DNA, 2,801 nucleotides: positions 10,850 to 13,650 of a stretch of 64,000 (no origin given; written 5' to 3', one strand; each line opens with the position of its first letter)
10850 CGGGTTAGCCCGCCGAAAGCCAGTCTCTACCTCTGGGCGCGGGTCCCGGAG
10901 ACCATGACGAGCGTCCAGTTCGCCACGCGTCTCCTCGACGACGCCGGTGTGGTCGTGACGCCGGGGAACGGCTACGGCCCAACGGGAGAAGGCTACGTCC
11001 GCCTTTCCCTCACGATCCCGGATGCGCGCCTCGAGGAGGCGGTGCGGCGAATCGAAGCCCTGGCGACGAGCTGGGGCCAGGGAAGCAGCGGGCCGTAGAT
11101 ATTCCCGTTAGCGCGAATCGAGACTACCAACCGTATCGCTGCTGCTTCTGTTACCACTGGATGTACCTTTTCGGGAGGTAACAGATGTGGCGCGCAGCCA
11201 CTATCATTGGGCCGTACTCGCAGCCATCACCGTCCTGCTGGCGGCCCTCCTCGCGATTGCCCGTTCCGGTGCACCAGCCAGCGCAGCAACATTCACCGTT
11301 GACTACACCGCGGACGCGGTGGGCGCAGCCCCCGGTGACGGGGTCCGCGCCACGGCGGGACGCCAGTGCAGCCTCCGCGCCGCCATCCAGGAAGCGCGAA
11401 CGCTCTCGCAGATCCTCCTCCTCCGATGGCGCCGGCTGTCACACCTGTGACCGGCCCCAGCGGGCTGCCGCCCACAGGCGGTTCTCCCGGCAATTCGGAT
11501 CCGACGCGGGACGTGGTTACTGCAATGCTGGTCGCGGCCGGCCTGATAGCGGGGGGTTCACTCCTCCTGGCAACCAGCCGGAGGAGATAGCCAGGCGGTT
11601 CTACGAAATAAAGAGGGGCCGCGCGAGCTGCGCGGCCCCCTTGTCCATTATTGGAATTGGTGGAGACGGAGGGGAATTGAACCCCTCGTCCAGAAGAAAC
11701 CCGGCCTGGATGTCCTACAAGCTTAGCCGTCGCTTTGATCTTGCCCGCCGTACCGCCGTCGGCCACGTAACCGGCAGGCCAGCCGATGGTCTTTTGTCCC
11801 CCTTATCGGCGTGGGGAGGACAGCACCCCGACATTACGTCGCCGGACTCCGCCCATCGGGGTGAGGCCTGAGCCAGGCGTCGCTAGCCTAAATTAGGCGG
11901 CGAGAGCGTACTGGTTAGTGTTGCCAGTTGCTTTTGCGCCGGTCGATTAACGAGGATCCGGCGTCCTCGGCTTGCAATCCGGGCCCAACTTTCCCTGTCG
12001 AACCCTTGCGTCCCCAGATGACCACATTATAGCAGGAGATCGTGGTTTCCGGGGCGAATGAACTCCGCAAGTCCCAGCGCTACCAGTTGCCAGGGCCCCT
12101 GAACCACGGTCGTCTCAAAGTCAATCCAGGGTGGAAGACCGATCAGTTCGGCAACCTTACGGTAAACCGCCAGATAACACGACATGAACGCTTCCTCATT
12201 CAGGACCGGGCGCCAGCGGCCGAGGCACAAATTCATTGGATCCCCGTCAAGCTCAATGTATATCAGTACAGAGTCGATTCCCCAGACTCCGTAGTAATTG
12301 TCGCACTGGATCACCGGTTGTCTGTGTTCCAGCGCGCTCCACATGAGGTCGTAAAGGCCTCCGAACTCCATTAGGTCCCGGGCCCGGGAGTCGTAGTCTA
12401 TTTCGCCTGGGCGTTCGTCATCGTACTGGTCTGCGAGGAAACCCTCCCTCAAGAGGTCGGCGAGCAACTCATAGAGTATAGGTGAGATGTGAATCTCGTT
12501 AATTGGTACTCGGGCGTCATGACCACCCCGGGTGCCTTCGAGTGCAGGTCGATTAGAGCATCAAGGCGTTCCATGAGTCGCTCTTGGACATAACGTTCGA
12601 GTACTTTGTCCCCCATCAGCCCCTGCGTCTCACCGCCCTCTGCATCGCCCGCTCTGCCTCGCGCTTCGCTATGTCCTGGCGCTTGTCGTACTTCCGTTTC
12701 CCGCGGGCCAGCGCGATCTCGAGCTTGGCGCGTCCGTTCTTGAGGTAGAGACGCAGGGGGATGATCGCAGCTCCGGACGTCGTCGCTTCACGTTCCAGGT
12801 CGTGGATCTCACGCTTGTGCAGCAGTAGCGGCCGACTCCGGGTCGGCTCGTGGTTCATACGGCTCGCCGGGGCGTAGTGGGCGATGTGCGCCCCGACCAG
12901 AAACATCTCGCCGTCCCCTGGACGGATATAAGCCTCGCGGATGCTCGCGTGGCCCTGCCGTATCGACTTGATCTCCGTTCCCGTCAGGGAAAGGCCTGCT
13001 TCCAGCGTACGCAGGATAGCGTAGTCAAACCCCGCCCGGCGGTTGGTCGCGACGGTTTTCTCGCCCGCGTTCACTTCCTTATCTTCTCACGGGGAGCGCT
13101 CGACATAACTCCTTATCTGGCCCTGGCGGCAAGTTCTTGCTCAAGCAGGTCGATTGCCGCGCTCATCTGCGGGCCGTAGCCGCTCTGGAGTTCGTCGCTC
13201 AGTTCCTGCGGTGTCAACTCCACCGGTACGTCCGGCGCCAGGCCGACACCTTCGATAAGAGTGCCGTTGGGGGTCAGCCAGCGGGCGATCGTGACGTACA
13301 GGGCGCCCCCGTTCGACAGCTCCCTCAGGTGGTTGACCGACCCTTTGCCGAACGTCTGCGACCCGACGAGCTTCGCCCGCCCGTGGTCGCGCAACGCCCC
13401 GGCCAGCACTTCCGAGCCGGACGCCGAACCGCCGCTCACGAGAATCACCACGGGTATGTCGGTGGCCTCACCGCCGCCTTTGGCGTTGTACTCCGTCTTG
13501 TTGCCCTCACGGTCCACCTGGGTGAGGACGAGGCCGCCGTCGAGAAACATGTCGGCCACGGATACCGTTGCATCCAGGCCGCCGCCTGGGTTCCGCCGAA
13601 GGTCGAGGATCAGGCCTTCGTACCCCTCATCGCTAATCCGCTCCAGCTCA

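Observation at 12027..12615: A low-GC, frameshifted gene sits between smpB and the tmRNA gene and is translationally coupled to smpB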

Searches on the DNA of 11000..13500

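Call 10: search_rna_families(source=window, start=11000, end=13500, threshold=evalue, max_evalue=1, show_alignments=1)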
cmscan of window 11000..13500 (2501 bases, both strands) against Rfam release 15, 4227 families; matches with E-value up to 1: 4.
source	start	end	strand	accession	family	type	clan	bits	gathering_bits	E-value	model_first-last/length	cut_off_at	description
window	11658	12015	-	RF00023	tmRNA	Gene;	CL00001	165.1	47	8.8e-67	1-374/374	no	transfer-messenger RNA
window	11609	11741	-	RF02356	BjrC1505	Gene; sRNA;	-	26.3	50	0.029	1-140/140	no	Alphaproteobacterial sRNA BjrC1505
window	11893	12097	-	RF04321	tmRNA_permuted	Gene;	-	22.9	47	0.049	1-213/213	no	permuted transfer-messenger RNA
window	11633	11686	-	RF04321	tmRNA_permuted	Gene;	-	21.8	47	0.086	36-93/213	no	permuted transfer-messenger RNA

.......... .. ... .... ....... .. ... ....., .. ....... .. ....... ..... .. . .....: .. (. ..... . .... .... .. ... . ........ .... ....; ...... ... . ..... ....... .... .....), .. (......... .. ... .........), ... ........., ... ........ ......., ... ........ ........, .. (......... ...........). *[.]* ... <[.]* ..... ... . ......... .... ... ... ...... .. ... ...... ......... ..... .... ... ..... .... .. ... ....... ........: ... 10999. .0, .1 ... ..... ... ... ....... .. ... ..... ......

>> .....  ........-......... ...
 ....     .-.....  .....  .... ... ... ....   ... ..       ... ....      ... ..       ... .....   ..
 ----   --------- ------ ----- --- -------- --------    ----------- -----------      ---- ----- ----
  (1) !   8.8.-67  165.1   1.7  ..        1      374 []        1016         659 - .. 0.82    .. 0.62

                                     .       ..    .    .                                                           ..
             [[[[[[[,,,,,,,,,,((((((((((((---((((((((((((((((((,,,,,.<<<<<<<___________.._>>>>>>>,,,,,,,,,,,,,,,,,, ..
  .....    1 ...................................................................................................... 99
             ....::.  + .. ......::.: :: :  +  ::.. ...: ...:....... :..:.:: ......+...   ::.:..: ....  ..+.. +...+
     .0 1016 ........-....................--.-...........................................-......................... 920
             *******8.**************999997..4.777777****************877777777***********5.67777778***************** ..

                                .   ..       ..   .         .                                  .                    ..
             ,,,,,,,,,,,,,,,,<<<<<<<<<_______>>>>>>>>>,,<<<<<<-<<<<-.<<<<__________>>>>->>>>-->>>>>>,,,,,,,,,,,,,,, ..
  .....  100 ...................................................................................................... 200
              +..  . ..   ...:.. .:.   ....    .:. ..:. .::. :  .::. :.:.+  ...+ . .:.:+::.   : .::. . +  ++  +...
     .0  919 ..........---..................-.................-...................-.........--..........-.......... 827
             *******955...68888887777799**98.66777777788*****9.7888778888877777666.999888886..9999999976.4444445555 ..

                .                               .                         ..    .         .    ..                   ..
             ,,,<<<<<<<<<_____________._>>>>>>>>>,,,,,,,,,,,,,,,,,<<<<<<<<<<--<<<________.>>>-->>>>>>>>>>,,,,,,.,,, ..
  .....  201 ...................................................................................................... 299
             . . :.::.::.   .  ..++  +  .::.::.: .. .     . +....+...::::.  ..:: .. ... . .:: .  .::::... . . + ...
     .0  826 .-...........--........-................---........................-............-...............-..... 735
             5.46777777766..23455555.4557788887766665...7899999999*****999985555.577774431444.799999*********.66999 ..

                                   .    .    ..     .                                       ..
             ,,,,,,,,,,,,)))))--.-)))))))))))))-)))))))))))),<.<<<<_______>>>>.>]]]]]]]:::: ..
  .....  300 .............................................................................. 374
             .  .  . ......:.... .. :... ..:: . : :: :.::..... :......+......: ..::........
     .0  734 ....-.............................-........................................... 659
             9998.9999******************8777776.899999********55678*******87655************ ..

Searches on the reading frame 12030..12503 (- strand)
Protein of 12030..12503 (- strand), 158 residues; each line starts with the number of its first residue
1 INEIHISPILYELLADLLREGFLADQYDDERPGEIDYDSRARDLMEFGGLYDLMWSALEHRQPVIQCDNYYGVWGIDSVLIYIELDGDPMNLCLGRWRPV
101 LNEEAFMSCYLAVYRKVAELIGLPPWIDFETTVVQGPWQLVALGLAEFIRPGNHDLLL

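Call 68: predict_structure(protein=window:12030-12503:-)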
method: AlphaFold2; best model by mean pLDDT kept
length: 158 residues; sequences in the alignment: 1
mean_pLDDT: 42.0   pTM: 0.30
mean pLDDT of the five models: 42.0, 40.5, 40.0, 36.3, 35.2
residues with pLDDT >= 90: 0; 70-90: 0; 50-70: 38; < 50: 120
segments of 3 or more residues with pLDDT < 50: 1-14, 21-23, 26-34, 47-101, 120-123, 128-158
pLDDT, mean of each block of 10 residues (from residue 1): 33 50 48 50 49 43 39 36 32 33 51 51 50 39 36 30
secondary structure, 60 per line:
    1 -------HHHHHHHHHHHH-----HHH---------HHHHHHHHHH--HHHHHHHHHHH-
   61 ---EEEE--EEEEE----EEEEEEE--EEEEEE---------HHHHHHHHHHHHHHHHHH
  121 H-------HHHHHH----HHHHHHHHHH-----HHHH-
elements in order: H8-19 H37-46 H49-59 E64-67 E70-74 E79-85 E88-93 H103-121 H129-134 H139-148 H154-157

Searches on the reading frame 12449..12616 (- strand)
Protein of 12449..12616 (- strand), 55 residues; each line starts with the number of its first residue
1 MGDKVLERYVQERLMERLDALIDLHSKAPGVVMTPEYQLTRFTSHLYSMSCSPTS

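Call 69: list_cluster_members(proteins=[P0001, window:12449-12616:-])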
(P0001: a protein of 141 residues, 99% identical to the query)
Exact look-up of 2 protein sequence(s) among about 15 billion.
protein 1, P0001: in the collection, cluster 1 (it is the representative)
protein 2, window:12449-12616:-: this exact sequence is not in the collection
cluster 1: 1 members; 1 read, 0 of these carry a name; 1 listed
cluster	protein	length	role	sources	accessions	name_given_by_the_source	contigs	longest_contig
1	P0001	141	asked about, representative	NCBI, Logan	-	-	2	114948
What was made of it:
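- ORF1 is not called by any source (call 69).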

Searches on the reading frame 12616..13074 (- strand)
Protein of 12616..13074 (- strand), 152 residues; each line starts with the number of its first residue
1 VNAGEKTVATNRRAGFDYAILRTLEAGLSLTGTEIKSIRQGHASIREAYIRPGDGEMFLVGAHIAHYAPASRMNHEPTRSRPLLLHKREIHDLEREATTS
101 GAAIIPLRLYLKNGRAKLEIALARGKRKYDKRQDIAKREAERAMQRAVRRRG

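Call 8: search_protein_families(library=pfam, proteins=[window:12616-13074:-], max_evalue=10)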
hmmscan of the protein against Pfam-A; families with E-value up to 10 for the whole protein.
window:12616-13074:- (152 aa): 1 family
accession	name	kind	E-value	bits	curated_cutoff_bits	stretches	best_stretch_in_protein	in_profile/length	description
PF01668.23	SmpB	-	6.2e-55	185.5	27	1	8-149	1-142/143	SmpB protein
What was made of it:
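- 12616..13074 (-): smpB (152 aa), full length. Its TGA stop (12618-12616) shares its A with the ATG of the orphan gene. Pfam SmpB 6.2e-55, covering 1-142/143 of the profile (call 8).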

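Call 16: find_related_loci(query=window:12616-13074:-, collection=genome_contigs, flank=4000)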
Query window:12616-13074:- (152 aa) in genome_contigs; peptide patterns used: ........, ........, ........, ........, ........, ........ (x = any residue, [..] = any of these).
600 stretches matched a pattern (row limit reached: there are more); 570 encode a relative of the query (tblastn E <= 1e-3); the best 80 are kept; 80 distinct loci.
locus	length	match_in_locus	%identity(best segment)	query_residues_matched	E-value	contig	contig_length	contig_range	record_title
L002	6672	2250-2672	84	1-141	9e-77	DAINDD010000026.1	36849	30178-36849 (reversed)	MAG TPA_asm: Chloroflexota bacterium isolate CTOTU41506 NODE_766_length_36849_cov_4.671196, whole genome shotgun sequenc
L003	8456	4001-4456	74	1-152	2e-71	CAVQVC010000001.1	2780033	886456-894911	MAG: uncultured Chloroflexia bacterium isolate MFD10007.bin.2.9 genome assembly, contig: contig_3036, whole genome shotg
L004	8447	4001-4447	72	3-151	6e-69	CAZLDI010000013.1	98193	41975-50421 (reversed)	MAG TPA_asm: uncultured Dehalococcoidia bacterium isolate SRP119689_co1_231 genome assembly, contig: NODE_184_length_981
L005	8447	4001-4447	62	2-150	7e-57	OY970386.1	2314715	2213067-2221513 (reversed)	MAG: uncultured Chloroflexia bacterium isolate MFD03726.bin.c.14 genome assembly, chromosome: 1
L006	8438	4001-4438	66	5-150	5e-57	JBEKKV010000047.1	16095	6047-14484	MAG: Dehalococcoidia bacterium isolate SPRUCE 355 SPRUCE_355_47, whole genome shotgun sequence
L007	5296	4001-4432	64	2-145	1e-54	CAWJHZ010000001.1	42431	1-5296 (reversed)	MAG: uncultured Chloroflexia bacterium isolate MFD03726.bin.1.230 genome assembly, contig: contig_115128, whole genome s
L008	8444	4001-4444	57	4-151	1e-53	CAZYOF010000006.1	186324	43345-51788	MAG TPA_asm: uncultured Leptolinea sp. isolate binchicken_co27_72 genome assembly, contig: NODE_86_length_186324_cov_80.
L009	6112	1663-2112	57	2-151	1e-53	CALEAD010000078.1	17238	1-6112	MAG: uncultured Anaerolineae bacterium isolate N1_Bin_METABAT__191_1 genome assembly, contig: c_000001952653, whole geno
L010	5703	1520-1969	55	3-152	6e-53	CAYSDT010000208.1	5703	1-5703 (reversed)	MAG TPA_asm: uncultured Ardenticatenaceae bacterium isolate binchicken_co256_207 genome assembly, contig: NODE_43967_len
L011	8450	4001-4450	59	2-151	1e-52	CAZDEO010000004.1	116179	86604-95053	MAG TPA_asm: uncultured Anaerolinea sp. isolate SRP304446_co1_155 genome assembly, contig: NODE_74_length_116179_cov_13.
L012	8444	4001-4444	59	1-148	7e-52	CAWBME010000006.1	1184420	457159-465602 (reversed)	MAG: uncultured Chloroflexia bacterium isolate MFD00709.bin.2.76 genome assembly, contig: contig_24062, whole genome sho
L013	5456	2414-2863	54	1-150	5e-51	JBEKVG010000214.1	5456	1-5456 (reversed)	MAG: Anaerolineales bacterium isolate SPRUCE 59 SPRUCE_59_214, whole genome shotgun sequence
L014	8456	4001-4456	55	1-151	4e-49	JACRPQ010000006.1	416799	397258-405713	MAG: Chloroflexi bacterium isolate NC_groundwater_1991_Pr3_S-0.65um_56_11 SR2-18-Sp65_coassembly_scaffold_4934, whole ge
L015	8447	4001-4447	56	1-149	3e-49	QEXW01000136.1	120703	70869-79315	MAG: Anaerolineae bacterium isolate Nak57 k99_376993, whole genome shotgun sequence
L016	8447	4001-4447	54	3-151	2e-49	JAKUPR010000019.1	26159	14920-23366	MAG: Anaerolineales bacterium isolate ALOHA_A2.5_8 A2.5-Anaerolineales-1_19, whole genome shotgun sequence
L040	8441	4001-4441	55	5-150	9e-47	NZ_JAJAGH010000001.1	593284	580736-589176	Hominibacterium faecale strain SF3 contig1, whole genome shotgun sequence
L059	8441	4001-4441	53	5-150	4e-45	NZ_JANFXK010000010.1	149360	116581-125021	Anaerovorax odorimutans strain SL.3.17 KBPEMAJO_10, whole genome shotgun sequence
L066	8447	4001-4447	52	3-150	2e-44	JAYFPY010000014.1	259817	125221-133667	MAG: Eubacteriaceae bacterium isolate CA_144 c_CA_000000027289, whole genome shotgun sequence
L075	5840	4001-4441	52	5-150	8e-44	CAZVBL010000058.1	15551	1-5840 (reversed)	MAG TPA_asm: uncultured Zhenpiania sp. isolate SRP222994_co1_25 genome assembly, contig: NODE_7947_length_15551_cov_6.72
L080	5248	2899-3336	53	6-150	2e-43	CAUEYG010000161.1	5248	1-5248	MAG TPA_asm: uncultured Eubacteriales bacterium isolate SRR13494528_bin.26_MetaWRAP_v1.3_MAG genome assembly, contig: ER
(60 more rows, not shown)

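Call 38: search_protein_families(library=pfam, proteins=[L012:4462-5247:+, L003:4490-5830:-, L004:4509-5603:-, L002:2934-4238:-], max_evalue=0.01)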
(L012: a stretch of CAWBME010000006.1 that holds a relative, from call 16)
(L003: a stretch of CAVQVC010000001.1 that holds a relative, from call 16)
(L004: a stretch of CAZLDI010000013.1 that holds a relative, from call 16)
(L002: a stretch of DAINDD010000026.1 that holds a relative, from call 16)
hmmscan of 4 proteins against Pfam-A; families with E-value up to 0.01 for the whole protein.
L012:4462-5247:+ (261 aa): 0 families

L003:4490-5830:- (446 aa): 4 families
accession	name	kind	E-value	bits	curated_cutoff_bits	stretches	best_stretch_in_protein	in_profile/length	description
PF00092.34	VWA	-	1.4e-11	45.4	23.8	1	282-363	62-140/174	von Willebrand factor type A domain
PF13400.11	Tad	-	4e-08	33.9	22.3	1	11-57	1-46/47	Putative Flp pilus-assembly TadE/G-like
PF13519.12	VWA_2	-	4.6e-05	24.4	27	0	285-329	63-106/107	von Willebrand factor type A domain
PF06707.17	DUF1194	-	0.0095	15.6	27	0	297-349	94-144/206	Protein of unknown function (DUF1194)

L004:4509-5603:- (364 aa): 1 family
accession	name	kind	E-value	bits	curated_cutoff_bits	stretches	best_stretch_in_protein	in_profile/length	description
PF13400.11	Tad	-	1.3e-11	45.1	22.3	1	14-59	1-45/47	Putative Flp pilus-assembly TadE/G-like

L002:2934-4238:- (434 aa): 1 family
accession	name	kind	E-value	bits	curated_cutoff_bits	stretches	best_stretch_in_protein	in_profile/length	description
PF13485.12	Peptidase_MA_2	-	8e-33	114.4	32.4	1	180-369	6-197/201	Peptidase MA superfamily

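Call 46: find_related_loci(query=window:12616-13074:-, collection=metagenome_contigs, flank=3000)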
Query window:12616-13074:- (152 aa) in metagenome_contigs; peptide patterns used: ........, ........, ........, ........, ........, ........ (x = any residue, [..] = any of these).
600 stretches matched a pattern (row limit reached: there are more); 558 encode a relative of the query (tblastn E <= 1e-3); the best 80 are kept; 80 distinct loci.
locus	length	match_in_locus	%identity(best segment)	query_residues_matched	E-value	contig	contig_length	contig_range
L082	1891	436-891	82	1-152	3e-85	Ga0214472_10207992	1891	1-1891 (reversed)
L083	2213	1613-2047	71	5-149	1e-69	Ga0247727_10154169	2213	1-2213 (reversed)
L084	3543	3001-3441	73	3-149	5e-68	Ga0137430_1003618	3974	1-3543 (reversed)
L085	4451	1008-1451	75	4-151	3e-65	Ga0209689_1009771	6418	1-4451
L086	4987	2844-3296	66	1-151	1e-62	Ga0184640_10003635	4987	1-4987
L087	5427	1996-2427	67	2-145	3e-58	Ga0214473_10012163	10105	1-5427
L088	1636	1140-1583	62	4-151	4e-59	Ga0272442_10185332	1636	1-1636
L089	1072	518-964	64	2-150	2e-60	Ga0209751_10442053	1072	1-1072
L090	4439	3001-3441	63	4-150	2e-56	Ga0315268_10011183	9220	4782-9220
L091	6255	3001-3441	63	4-150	2e-56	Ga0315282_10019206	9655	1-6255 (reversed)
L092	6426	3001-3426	63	4-145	1e-54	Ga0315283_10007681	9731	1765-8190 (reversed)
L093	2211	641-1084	58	4-151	4e-52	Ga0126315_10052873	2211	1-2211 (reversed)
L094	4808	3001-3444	63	5-152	3e-51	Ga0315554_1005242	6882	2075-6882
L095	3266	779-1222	63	5-152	3e-51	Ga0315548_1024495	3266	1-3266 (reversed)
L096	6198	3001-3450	54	2-151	1e-50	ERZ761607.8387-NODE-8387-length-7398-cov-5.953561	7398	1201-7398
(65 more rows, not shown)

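Call 58: search_protein_families(library=pfam, proteins=[L040:4445-4747:+, L059:4414-4746:+, L066:4420-4743:+, L075:4437-4763:+, L080:3344-3646:+, L087:2469-2864:-], max_evalue=0.01)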
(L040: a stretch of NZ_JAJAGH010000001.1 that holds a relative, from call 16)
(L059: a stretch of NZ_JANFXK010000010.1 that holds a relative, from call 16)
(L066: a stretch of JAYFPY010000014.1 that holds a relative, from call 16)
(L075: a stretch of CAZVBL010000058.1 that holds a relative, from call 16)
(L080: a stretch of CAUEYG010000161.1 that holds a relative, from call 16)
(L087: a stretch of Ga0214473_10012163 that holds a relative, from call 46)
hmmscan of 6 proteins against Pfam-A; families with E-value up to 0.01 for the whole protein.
L040:4445-4747:+ (100 aa): 1 family
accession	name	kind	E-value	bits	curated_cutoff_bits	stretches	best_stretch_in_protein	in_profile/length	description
PF13863.11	DUF4200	-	0.00055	20.7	29.7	1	11-67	59-116/119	Domain of unknown function (DUF4200)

L059:4414-4746:+ (110 aa): 1 family
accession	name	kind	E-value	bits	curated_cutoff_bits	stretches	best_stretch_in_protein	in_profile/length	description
PF13863.11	DUF4200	-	7.3e-05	23.5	29.7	1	18-68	56-106/119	Domain of unknown function (DUF4200)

L066:4420-4743:+ (107 aa): 1 family
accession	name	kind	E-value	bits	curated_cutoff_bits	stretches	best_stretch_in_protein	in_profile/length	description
PF04977.20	DivIC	-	0.0022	18.2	28.9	0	34-57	24-47/80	Septum formation initiator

L075:4437-4763:+ (108 aa): 0 families

L080:3344-3646:+ (100 aa): 2 families
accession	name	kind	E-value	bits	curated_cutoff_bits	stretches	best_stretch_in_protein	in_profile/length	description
PF13863.11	DUF4200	-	3.2e-05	24.7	29.7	1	9-65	59-116/119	Domain of unknown function (DUF4200)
PF07544.18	Med9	-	0.0014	19.1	26.9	1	29-94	24-68/80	RNA polymerase II transcription mediator complex subunit 9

L087:2469-2864:- (131 aa): 1 family
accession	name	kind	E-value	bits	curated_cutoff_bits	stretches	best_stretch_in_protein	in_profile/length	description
PF00571.33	CBS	-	3.4e-27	95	24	2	70-122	2-55/57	CBS domain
